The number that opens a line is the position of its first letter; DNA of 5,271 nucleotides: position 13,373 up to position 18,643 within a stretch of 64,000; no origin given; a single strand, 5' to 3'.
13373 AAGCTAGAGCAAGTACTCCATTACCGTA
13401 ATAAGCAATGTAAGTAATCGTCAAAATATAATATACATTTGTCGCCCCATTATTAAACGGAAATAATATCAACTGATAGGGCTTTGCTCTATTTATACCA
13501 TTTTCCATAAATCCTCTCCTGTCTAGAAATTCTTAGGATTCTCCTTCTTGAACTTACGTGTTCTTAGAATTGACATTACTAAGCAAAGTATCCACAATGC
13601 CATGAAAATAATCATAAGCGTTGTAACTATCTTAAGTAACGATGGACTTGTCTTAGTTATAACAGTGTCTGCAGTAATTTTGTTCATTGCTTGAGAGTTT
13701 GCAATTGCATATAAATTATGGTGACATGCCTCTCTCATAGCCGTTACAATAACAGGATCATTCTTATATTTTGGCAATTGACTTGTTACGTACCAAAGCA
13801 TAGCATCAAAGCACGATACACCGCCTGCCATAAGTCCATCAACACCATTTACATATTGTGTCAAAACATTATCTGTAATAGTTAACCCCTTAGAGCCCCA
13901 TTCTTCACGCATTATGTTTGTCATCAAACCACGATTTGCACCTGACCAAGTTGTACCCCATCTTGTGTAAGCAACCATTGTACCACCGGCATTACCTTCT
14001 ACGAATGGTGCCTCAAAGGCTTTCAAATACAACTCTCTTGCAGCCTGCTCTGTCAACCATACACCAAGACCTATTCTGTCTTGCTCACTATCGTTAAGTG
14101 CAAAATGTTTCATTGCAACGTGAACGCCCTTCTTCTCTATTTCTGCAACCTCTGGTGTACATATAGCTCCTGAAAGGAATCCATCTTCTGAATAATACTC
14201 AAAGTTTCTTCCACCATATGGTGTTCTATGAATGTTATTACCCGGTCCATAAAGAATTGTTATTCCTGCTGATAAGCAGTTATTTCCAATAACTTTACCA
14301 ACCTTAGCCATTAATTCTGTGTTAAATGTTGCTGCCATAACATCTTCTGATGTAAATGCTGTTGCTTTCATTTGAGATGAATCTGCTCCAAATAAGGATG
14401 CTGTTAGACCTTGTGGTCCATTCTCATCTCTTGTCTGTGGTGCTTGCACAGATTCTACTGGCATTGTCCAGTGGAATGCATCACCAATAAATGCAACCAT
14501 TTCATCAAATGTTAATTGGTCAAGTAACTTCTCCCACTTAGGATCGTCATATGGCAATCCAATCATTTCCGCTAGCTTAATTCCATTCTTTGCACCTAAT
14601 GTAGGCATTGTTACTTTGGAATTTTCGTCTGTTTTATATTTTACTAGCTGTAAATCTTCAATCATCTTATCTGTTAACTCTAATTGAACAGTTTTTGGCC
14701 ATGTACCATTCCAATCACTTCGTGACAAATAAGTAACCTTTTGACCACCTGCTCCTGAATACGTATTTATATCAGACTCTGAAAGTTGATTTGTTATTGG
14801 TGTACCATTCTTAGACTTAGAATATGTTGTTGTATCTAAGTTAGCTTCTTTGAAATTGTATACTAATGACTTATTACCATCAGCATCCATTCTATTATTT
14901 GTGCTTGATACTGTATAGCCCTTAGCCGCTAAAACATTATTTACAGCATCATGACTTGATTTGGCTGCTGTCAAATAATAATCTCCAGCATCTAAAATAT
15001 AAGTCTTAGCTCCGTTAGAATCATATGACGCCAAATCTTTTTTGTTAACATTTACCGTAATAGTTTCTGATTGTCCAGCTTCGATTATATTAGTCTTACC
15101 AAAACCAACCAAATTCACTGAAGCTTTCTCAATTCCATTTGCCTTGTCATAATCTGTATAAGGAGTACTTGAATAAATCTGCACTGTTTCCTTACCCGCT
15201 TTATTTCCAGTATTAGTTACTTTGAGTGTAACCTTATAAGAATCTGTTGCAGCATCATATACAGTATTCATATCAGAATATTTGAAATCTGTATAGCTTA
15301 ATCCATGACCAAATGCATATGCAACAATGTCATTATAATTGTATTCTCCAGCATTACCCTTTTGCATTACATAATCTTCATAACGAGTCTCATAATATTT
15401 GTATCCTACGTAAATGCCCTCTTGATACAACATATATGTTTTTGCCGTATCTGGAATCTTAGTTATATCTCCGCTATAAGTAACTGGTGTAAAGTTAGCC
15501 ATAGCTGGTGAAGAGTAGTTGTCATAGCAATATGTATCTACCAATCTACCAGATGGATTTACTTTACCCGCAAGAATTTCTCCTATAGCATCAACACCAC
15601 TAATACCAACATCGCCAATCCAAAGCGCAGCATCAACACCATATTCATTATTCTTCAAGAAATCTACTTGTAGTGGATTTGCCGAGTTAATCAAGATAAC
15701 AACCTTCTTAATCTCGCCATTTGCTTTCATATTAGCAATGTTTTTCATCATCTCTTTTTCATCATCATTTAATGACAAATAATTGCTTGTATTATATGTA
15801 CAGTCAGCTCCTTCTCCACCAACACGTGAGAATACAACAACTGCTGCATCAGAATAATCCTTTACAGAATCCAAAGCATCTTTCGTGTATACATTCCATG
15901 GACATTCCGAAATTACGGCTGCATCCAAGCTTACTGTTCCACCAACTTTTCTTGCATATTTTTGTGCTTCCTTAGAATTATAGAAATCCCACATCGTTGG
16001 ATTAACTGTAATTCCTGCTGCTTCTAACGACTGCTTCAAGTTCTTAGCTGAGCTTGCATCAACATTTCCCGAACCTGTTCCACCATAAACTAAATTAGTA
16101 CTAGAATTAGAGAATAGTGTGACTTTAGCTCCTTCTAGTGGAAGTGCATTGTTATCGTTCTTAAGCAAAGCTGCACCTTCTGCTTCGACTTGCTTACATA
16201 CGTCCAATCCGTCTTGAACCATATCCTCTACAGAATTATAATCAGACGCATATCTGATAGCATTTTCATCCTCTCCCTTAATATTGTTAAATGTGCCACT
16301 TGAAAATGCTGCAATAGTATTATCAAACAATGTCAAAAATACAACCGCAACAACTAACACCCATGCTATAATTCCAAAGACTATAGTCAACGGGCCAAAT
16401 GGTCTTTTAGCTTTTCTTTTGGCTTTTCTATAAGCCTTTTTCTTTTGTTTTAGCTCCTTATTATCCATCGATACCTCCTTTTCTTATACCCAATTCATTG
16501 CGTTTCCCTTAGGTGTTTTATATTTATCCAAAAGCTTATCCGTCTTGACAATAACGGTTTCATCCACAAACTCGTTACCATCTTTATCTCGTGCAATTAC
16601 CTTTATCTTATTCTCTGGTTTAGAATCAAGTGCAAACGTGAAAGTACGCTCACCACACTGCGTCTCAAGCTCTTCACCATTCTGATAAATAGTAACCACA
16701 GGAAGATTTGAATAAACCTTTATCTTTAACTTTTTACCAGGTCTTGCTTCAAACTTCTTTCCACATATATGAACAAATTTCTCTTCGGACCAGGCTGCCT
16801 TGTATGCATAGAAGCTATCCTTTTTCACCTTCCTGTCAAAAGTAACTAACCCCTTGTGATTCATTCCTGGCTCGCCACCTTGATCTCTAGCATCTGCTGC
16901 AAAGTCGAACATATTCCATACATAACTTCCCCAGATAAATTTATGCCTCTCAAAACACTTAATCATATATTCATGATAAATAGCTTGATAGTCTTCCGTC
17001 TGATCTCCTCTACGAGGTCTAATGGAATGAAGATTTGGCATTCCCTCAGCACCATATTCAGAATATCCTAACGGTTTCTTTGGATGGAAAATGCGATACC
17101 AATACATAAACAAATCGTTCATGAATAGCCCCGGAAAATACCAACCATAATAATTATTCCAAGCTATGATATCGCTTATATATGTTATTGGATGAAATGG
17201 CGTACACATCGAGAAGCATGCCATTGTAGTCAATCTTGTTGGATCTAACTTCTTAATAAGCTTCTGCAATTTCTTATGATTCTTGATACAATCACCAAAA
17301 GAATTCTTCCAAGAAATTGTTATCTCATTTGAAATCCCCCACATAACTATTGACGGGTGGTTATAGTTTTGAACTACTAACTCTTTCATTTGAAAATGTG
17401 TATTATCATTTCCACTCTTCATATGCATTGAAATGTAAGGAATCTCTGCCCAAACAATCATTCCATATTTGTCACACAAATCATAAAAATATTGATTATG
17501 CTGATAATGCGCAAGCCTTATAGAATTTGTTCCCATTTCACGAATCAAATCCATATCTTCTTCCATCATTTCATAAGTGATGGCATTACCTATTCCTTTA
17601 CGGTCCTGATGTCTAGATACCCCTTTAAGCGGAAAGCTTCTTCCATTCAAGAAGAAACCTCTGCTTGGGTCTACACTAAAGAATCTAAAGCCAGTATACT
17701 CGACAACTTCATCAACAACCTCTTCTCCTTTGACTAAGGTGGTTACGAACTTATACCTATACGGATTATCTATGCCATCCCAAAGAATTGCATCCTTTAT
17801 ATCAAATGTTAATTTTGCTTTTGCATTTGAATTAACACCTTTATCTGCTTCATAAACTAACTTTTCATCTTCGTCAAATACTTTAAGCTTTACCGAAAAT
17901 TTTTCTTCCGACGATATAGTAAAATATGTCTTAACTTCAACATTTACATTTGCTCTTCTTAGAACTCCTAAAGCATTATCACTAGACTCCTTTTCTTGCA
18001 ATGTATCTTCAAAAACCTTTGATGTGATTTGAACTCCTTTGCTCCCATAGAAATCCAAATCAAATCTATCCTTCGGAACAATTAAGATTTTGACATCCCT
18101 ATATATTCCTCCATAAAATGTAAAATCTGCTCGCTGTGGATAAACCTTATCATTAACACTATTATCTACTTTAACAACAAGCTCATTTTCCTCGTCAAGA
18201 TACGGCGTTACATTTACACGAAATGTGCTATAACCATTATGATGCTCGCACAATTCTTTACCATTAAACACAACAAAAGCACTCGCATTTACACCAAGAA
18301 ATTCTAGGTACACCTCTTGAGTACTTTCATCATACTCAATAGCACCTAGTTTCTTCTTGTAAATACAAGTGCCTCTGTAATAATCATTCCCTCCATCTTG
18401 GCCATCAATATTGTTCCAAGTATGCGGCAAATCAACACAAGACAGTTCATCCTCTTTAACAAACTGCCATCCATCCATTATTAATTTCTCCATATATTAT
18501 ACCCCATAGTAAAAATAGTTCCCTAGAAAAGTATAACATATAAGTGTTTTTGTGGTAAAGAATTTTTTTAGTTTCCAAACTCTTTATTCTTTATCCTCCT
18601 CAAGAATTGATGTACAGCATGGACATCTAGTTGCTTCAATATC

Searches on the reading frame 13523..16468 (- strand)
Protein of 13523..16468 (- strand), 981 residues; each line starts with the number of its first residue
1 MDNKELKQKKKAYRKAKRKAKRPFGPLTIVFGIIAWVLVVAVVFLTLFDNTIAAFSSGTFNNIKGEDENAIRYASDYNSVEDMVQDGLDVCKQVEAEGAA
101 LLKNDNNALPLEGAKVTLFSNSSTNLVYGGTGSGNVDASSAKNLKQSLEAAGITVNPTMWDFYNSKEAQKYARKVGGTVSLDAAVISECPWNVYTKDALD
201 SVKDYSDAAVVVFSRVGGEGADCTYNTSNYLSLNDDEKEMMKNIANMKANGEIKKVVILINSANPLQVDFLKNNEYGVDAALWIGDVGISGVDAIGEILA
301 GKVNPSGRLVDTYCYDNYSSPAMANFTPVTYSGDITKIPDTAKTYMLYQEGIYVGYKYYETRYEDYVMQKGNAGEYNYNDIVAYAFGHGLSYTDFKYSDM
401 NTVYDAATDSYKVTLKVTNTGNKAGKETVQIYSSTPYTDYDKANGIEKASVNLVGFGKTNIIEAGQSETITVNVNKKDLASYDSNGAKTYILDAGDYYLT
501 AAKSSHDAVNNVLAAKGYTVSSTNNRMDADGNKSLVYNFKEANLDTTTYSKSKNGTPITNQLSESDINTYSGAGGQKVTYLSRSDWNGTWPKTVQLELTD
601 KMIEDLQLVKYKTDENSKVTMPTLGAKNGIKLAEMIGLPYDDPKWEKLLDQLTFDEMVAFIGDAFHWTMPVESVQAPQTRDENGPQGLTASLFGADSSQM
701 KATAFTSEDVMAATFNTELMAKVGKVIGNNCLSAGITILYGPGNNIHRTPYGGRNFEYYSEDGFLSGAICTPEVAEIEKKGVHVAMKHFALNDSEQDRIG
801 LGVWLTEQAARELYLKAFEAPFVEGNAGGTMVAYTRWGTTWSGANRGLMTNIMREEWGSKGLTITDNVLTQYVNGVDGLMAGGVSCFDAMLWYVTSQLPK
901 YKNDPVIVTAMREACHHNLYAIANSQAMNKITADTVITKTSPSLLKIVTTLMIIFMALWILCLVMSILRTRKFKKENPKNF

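Call 75: search_protein_families(library=pfam, proteins=[window:13523-16468:-], max_evalue=0.000001)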
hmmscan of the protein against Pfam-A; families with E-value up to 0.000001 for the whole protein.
window:13523-16468:- (981 aa): 3 families
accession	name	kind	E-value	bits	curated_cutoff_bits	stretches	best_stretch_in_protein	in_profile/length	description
PF01915.27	Glyco_hydro_3_C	-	7.8e-25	88.5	31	1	101-356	3-200/200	Glycosyl hydrolase family 3 C-terminal domain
PF00933.27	Glyco_hydro_3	-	3.1e-17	63.4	27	1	700-868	79-253/316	Glycosyl hydrolase family 3 N terminal domain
PF14310.12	Fn3-like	-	1.5e-10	41.5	25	1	427-505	1-71/71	Fibronectin type III-like domain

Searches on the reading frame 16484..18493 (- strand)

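Call 75: search_protein_families(library=pfam, proteins=[window:16484-18493:-], max_evalue=0.000001)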
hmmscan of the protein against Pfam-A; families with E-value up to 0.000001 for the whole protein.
window:16484-18493:- (669 aa): 4 families
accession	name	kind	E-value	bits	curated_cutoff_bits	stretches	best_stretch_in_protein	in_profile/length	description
PF02836.23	Glyco_hydro_2_C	-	6.7e-39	134.2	21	1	280-567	8-296/302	Glycosyl hydrolases family 2, TIM barrel domain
PF00703.27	Glyco_hydro_2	-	2.4e-12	48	23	1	179-270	16-109/109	Glycosyl hydrolases family 2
PF02837.24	Glyco_hydro_2_N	-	5.3e-12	46.4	28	1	25-140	39-169/169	Glycosyl hydrolases family 2, sugar binding domain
PF22666.2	Glyco_hydro_2_N2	-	2.6e-09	37.8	27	1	42-116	49-124/167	Glycosyl hydrolase 2 galactose-binding domain-like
